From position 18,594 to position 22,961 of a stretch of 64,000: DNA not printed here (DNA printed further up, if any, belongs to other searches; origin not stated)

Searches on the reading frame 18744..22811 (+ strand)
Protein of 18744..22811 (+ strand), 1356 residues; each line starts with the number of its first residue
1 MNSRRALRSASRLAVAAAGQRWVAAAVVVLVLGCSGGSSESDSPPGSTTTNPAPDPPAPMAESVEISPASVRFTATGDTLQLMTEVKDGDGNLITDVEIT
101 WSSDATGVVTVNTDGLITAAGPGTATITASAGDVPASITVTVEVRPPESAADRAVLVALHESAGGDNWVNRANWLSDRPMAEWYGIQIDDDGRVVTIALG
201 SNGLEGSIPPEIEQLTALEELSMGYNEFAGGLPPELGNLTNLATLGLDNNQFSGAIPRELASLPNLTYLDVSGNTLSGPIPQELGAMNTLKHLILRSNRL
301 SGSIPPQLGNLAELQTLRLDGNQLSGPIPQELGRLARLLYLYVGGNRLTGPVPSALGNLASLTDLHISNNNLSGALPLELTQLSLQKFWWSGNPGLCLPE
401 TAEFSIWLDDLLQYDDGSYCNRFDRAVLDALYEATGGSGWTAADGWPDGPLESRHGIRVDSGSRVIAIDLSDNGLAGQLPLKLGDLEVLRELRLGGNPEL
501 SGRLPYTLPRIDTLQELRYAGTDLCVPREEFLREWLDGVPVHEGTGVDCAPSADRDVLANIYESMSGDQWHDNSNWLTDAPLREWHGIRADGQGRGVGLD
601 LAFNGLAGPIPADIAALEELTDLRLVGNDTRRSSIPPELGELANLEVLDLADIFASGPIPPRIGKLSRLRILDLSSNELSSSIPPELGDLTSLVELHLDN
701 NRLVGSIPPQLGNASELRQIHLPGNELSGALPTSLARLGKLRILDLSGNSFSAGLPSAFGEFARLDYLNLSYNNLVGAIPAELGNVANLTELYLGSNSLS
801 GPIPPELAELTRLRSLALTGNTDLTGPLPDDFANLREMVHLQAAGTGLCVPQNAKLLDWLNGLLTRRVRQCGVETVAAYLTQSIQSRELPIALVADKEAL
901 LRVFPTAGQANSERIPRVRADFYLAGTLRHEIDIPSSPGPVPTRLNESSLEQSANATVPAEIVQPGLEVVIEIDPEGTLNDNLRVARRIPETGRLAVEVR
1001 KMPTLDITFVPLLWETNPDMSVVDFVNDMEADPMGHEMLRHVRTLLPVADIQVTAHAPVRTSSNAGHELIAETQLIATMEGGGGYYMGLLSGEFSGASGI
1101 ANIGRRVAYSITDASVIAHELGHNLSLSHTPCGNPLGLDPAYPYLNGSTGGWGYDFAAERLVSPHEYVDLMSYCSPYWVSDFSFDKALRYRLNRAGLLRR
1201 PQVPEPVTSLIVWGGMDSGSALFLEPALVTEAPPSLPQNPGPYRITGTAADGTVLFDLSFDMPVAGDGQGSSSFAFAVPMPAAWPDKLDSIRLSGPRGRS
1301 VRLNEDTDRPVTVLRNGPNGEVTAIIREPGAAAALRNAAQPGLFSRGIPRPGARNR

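Call 65: search_protein_families(library=pfam, proteins=[window:18744-22811:+], max_evalue=0.0001)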
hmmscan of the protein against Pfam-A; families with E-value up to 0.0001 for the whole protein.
window:18744-22811:+ (1356 aa): 10 families
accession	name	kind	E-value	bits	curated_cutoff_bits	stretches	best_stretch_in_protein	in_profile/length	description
PF00560.39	LRR_1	-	3.4e-48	151.6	20.6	0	668-690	1-23/23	Leucine Rich Repeat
PF12799.13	LRR_4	-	3.6e-38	129.1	27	1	668-707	2-39/44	Leucine Rich repeats (2 copies)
PF23598.1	LRR_14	-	7.7e-38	130.6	40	4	282-370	41-124/353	Leucine-rich repeat region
PF13855.12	LRR_8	-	9e-37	125.1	27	3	716-775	2-61/61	Leucine rich repeat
PF24758.1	LRR_At5g56370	-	4.3e-09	36.8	27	0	615-681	8-75/227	FBD-associated F-box protein At5g56370, LRR repeats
PF25019.1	LRR_R13L1-DRL21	-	5.5e-08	33.2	27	0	665-722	70-124/127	R13L1/DRL21 LRRs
PF10462.15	Peptidase_M66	-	4.1e-06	26.4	20.6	1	1096-1164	176-244/306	Peptidase M66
PF02368.24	Big_2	-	7.4e-06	26.3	22.8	1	62-142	3-79/79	Bacterial Ig-like domain (group 2)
PF23211.1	LRR_LRWD1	-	1.4e-05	25.4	28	0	661-751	10-98/190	Leucine-rich repeat and WD repeat-containing protein 1, LRR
PF25013.1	LRR_Zer-1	-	2.1e-05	25.1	27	0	261-278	83-100/137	Zer-1-like, Leucine-rich repeats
